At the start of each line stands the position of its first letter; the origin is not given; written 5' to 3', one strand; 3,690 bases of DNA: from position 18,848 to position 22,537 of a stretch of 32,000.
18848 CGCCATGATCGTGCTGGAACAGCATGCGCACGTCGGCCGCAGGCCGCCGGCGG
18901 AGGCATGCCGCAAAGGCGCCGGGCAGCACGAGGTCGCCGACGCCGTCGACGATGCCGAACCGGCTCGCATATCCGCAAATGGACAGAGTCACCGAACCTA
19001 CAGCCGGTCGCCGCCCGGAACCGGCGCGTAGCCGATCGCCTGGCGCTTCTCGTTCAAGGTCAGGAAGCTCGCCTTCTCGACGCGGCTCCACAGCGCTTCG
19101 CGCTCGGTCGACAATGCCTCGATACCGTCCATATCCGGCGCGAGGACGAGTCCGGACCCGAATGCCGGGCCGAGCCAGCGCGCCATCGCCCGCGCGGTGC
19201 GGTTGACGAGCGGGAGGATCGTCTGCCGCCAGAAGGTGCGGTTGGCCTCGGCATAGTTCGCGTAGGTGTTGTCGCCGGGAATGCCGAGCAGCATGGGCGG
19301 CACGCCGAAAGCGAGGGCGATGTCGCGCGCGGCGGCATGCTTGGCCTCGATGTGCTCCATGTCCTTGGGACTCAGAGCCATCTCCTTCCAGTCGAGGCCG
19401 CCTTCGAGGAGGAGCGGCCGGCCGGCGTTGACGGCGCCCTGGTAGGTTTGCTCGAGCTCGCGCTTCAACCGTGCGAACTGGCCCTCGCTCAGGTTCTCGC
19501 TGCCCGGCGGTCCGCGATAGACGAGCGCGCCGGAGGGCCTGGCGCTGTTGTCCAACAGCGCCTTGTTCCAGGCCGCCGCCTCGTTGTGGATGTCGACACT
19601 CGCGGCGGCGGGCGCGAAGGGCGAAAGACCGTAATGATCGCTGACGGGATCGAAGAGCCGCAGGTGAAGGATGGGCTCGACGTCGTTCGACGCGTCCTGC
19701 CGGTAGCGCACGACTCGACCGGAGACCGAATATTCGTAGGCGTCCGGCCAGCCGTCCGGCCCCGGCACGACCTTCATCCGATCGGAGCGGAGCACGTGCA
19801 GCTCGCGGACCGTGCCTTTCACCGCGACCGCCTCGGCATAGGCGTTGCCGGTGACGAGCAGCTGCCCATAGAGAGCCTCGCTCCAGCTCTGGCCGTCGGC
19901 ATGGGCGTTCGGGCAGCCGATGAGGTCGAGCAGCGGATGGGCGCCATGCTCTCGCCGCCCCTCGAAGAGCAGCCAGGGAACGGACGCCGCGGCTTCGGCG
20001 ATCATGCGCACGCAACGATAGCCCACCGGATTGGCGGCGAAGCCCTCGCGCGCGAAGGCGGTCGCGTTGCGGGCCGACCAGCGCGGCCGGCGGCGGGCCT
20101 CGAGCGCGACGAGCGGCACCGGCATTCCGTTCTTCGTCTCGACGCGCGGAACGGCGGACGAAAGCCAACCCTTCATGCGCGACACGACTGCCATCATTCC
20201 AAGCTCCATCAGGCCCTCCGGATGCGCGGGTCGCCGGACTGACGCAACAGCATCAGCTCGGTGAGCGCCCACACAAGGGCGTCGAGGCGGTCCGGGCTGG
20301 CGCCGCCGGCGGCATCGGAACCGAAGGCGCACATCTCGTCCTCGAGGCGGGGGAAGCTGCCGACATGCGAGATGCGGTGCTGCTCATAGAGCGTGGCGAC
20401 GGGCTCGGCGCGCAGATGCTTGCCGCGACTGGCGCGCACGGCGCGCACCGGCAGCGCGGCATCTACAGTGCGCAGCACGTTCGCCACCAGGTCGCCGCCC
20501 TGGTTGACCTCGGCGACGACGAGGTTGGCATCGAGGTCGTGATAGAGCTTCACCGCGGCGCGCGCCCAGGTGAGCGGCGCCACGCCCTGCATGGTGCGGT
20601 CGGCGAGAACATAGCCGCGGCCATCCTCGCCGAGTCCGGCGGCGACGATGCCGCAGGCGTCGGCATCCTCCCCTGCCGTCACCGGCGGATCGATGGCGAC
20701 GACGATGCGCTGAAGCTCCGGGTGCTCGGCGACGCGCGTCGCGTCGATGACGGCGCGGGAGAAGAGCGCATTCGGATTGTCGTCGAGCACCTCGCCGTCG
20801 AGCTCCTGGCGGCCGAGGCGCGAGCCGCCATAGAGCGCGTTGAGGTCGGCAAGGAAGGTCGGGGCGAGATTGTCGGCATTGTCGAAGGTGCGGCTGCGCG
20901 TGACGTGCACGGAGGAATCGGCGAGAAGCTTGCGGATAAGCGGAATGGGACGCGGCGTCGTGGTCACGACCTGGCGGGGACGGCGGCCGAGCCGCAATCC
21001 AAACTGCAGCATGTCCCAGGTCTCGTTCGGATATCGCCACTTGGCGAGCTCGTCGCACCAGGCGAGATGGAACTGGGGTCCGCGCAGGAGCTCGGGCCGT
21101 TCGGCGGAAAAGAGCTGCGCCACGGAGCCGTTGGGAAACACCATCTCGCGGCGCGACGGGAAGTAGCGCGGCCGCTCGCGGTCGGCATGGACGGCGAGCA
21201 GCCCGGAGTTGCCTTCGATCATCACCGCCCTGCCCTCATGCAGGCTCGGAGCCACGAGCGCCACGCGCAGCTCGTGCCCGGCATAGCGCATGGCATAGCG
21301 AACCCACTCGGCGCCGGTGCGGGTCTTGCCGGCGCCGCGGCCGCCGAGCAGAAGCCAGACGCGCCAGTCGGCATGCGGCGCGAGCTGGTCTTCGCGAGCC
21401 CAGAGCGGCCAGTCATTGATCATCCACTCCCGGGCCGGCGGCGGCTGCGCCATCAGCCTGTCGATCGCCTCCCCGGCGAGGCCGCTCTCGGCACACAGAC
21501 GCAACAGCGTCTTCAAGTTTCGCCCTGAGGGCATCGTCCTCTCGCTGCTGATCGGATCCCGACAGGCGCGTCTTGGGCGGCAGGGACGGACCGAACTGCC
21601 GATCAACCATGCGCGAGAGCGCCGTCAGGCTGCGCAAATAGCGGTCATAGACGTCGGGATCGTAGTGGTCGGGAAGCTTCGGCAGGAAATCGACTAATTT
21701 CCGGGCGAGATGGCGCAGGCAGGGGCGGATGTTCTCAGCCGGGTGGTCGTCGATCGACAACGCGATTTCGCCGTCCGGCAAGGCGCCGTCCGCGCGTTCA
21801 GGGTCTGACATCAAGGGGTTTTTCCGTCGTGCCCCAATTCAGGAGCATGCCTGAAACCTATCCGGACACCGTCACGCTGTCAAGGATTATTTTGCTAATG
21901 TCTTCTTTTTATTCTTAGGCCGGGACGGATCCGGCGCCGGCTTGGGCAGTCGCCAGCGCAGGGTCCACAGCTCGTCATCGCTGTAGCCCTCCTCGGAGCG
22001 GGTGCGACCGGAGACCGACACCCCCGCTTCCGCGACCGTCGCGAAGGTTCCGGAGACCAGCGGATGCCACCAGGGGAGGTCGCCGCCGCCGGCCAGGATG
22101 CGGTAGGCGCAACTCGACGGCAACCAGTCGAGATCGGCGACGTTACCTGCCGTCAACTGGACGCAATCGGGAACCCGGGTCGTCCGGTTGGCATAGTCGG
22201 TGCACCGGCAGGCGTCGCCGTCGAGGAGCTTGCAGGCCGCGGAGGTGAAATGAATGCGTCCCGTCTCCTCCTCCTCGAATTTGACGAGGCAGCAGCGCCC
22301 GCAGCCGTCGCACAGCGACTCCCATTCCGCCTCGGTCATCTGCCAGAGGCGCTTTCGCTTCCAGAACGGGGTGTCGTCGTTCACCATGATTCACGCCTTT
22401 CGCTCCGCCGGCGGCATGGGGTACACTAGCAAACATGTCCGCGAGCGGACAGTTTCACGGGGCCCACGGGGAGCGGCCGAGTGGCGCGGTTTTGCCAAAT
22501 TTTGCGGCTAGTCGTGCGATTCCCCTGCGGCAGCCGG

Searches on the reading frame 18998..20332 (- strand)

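Call 8: search_protein_families(library=pfam, proteins=[window:18998-20332:-], max_evalue=0.001)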
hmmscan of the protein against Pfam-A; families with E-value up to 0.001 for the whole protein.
window:18998-20332:- (444 aa): 1 family
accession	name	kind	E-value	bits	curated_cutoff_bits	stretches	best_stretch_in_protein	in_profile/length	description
PF04860.17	Phage_portal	-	9.7e-86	288.3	39.1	1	103-433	2-320/321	Phage portal protein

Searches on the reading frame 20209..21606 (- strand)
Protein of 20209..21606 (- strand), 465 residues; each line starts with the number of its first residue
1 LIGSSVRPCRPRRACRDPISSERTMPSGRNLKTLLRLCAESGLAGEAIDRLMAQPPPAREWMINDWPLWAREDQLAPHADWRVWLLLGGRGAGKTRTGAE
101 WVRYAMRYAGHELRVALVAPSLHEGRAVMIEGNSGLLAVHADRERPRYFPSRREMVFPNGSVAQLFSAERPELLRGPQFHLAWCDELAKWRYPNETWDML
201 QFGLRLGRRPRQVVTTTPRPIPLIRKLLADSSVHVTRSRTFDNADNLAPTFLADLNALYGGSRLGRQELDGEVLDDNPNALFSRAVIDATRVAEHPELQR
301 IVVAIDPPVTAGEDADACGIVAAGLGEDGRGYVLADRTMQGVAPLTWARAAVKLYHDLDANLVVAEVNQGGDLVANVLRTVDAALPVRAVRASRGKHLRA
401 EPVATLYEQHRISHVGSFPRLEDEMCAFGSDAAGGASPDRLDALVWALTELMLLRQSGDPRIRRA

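Call 8: search_protein_families(library=pfam, proteins=[window:20209-21606:-], max_evalue=0.001)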
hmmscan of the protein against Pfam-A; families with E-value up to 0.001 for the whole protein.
window:20209-21606:- (465 aa): 2 families
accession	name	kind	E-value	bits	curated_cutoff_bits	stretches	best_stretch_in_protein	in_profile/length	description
PF03237.21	Terminase_6N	-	2.6e-25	89.8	22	1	86-284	2-210/215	Terminase large subunit, T4likevirus-type, N-terminal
PF17289.8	Terminase_6C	-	1.1e-18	68.1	22.6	1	304-449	2-153/155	Terminase RNaseH-like domain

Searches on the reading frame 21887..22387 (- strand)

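Call 50: search_protein_families(library=pfam, proteins=[window:21887-22387:-], max_evalue=0.001)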
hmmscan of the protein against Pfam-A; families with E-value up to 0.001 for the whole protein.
window:21887-22387:- (166 aa): 1 family
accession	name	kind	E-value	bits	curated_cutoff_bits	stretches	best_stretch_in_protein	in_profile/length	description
PF03692.20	CxxCxxCC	-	4.8e-10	40.4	23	1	26-94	2-85/85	Putative zinc- or iron-chelating domain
